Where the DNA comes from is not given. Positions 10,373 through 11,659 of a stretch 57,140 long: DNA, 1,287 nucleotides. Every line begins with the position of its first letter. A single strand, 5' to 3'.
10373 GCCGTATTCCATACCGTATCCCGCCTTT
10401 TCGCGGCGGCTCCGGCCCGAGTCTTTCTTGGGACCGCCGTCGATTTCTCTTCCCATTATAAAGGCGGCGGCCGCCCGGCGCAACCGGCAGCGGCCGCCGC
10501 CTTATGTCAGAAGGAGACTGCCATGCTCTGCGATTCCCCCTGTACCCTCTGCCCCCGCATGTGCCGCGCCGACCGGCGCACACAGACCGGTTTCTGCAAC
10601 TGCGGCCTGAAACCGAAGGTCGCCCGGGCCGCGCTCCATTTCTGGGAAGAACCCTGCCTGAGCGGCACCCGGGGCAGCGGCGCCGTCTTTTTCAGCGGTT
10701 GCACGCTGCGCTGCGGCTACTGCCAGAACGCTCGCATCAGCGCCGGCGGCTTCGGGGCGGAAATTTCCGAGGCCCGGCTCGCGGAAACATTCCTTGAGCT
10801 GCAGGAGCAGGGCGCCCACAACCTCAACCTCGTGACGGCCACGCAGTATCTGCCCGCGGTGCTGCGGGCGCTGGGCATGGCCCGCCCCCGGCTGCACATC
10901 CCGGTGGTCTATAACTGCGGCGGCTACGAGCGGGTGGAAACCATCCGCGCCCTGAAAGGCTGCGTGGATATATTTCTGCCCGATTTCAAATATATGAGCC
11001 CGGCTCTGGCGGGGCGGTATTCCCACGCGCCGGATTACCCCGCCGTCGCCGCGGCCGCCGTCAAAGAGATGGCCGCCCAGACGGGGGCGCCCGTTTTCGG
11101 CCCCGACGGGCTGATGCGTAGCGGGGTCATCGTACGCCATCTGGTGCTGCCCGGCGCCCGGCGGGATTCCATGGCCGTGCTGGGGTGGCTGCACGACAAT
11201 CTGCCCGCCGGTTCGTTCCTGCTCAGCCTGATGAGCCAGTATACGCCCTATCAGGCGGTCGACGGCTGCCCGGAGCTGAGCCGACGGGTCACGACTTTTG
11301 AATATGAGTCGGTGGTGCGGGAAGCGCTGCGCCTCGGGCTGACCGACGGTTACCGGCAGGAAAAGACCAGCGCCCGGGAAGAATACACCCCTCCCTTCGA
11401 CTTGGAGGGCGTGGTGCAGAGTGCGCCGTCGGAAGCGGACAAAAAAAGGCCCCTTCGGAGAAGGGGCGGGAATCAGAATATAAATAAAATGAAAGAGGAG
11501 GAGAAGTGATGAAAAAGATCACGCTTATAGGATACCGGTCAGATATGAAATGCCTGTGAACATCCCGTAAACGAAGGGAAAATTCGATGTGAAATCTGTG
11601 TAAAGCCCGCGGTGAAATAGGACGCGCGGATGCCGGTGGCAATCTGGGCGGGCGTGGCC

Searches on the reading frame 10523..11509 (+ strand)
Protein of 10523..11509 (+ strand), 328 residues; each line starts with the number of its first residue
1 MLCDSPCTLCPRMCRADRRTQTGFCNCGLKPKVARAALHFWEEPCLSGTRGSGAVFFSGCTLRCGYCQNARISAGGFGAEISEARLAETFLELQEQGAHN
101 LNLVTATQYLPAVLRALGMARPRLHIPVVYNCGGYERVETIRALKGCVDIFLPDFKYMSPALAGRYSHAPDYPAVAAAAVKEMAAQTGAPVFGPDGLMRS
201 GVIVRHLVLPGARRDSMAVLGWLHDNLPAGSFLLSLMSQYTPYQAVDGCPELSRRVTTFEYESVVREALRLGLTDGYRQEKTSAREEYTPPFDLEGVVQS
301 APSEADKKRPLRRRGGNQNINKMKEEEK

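Call 33: search_protein_families(library=ncbifam, proteins=[window:10523-11509:+], max_evalue=0.00001)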
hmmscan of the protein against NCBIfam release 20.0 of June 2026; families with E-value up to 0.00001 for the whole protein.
window:10523-11509:+ (328 aa): 0 families

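Call 46: search_protein_families(library=pfam, proteins=[window:10523-11509:+], max_evalue=0.001)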
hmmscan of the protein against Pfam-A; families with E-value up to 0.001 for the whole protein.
window:10523-11509:+ (328 aa): 2 families
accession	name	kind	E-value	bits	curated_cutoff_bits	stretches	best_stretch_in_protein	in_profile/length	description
PF04055.27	Radical_SAM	-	2.1e-07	31.7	29.5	1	56-161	3-115/166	Radical SAM superfamily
PF13353.11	Fer4_12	-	0.00029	21.6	22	1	48-103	5-58/137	4Fe-4S single cluster domain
